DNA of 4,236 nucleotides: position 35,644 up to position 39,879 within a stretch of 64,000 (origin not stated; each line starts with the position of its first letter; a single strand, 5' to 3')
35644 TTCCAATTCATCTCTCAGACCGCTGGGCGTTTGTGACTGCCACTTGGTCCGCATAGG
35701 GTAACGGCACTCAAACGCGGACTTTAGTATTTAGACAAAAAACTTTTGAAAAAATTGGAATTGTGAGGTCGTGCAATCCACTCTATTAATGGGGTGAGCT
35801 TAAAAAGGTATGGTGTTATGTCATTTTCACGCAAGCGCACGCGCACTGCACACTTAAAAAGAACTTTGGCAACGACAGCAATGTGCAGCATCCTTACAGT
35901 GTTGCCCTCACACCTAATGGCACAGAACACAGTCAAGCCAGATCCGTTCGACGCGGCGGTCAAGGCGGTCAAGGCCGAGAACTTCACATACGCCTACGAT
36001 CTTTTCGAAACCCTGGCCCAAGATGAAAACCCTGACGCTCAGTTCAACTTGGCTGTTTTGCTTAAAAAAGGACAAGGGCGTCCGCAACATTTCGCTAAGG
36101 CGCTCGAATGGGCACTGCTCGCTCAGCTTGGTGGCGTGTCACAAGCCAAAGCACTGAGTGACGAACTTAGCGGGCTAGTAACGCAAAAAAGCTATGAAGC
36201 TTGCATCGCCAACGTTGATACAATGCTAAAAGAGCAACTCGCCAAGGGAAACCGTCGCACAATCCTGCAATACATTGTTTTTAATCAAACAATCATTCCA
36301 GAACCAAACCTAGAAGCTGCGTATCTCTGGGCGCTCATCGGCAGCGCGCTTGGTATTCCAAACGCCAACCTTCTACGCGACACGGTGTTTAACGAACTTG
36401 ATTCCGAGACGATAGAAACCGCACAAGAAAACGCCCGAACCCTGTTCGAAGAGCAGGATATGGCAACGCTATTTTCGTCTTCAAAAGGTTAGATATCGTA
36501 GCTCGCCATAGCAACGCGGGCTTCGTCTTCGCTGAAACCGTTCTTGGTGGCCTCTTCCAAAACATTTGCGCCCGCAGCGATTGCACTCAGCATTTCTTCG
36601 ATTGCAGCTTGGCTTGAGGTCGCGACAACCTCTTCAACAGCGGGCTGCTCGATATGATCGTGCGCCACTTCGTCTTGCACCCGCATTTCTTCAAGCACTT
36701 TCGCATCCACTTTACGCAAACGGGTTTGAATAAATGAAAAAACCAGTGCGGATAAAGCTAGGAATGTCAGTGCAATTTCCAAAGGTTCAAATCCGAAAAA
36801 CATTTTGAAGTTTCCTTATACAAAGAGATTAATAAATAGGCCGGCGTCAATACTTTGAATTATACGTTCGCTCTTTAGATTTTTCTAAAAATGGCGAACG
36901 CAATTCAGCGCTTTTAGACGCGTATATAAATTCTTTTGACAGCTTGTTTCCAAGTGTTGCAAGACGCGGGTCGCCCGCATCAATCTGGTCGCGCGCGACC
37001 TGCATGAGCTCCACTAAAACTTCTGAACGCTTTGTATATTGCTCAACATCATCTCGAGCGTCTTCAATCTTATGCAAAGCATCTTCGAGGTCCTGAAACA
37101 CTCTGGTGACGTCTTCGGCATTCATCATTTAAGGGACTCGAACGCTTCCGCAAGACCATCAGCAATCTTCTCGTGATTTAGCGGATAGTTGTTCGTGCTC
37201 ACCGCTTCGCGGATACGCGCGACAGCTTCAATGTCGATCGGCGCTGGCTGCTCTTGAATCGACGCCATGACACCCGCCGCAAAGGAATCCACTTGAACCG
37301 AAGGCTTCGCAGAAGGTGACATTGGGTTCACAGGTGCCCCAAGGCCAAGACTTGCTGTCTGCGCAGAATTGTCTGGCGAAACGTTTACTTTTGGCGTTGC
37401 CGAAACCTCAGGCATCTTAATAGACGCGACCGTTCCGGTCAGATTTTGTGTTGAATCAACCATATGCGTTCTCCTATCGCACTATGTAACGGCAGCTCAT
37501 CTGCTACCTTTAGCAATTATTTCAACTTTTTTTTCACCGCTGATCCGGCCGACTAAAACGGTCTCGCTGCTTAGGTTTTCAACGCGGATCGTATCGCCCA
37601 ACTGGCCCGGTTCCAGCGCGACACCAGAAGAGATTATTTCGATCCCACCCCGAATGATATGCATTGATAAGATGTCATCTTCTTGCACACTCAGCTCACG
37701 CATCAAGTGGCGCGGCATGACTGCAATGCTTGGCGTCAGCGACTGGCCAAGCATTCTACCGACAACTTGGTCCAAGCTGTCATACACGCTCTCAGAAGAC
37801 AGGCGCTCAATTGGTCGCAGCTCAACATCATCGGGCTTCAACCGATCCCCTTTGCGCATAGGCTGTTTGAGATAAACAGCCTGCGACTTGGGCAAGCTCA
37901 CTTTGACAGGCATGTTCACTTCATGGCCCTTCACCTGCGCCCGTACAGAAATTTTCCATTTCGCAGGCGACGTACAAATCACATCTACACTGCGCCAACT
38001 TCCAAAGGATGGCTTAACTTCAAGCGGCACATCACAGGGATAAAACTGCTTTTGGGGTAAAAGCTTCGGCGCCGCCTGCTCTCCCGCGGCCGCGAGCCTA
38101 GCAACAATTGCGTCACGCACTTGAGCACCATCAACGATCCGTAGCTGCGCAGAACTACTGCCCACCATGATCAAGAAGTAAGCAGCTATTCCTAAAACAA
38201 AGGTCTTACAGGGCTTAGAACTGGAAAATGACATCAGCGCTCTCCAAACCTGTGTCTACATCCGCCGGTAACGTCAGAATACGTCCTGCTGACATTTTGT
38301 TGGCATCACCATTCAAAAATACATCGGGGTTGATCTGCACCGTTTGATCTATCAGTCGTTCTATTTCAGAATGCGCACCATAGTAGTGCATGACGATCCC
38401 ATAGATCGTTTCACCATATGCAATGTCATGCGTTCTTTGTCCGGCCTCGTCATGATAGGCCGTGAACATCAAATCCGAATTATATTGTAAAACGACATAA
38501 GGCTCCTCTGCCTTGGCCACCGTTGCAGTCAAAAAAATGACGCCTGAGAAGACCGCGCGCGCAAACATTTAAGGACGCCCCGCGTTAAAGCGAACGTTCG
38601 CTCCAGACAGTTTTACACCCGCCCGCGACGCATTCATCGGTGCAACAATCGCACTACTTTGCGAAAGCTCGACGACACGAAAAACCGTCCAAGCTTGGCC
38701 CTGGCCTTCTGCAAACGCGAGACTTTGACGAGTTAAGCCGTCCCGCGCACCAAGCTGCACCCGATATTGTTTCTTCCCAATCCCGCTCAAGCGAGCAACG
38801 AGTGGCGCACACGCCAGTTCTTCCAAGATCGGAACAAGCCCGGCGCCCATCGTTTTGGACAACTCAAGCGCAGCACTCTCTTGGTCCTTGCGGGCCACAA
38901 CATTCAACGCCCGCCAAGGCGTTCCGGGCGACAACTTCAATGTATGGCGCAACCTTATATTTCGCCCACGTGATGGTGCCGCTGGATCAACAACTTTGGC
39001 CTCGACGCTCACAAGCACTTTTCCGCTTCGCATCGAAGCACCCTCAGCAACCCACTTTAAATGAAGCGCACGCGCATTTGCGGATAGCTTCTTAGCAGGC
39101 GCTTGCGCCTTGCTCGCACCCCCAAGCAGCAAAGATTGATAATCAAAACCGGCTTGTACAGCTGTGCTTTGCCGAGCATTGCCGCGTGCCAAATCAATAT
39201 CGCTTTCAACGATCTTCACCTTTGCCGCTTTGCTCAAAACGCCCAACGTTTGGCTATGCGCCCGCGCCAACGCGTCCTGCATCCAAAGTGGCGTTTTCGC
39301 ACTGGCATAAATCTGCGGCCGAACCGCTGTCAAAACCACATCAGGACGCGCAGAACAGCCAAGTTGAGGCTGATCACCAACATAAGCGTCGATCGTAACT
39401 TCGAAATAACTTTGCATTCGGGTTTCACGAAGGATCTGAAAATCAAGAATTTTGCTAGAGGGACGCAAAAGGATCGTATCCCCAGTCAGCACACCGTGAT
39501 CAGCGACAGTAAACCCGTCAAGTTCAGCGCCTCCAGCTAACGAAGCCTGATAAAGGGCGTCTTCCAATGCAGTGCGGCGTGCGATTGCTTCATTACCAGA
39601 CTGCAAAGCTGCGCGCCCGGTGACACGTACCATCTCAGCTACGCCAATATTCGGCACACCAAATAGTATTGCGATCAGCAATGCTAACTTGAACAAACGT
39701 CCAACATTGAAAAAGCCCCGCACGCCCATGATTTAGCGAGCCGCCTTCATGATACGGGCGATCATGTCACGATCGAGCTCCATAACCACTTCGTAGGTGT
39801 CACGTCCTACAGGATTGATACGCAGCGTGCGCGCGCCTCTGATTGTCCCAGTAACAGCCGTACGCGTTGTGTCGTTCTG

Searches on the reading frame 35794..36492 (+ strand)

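Call 40: search_protein_families(library=pfam, proteins=[window:35794-36492:+], max_evalue=0.001)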
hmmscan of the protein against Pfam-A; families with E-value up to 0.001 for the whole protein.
window:35794-36492:+ (232 aa): 1 family
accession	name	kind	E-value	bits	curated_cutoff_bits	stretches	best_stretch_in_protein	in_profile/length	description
PF08238.18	Sel1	-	0.0007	20.5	30.7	0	80-110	1-31/36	Sel1 repeat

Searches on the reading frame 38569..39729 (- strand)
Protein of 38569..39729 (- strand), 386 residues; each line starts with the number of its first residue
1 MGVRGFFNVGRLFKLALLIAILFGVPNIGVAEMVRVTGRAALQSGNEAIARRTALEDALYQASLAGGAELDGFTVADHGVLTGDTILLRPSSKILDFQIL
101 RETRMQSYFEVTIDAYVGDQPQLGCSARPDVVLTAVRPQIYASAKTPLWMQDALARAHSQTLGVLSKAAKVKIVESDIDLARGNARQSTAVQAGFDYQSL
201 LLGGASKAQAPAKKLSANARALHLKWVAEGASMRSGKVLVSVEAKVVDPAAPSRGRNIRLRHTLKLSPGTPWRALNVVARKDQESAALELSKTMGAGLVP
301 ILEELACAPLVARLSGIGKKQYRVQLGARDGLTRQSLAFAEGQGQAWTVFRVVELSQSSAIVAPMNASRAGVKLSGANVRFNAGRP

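Call 22: search_protein_families(library=pfam, proteins=[window:38569-39729:-], max_evalue=0.001)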
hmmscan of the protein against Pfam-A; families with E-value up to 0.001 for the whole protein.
window:38569-39729:- (386 aa): 1 family
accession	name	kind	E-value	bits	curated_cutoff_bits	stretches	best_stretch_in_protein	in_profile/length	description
PF16548.10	FlgT_N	-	5.1e-13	49.8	28.8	1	33-115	2-83/87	Flagellar assembly protein T, N-terminal domain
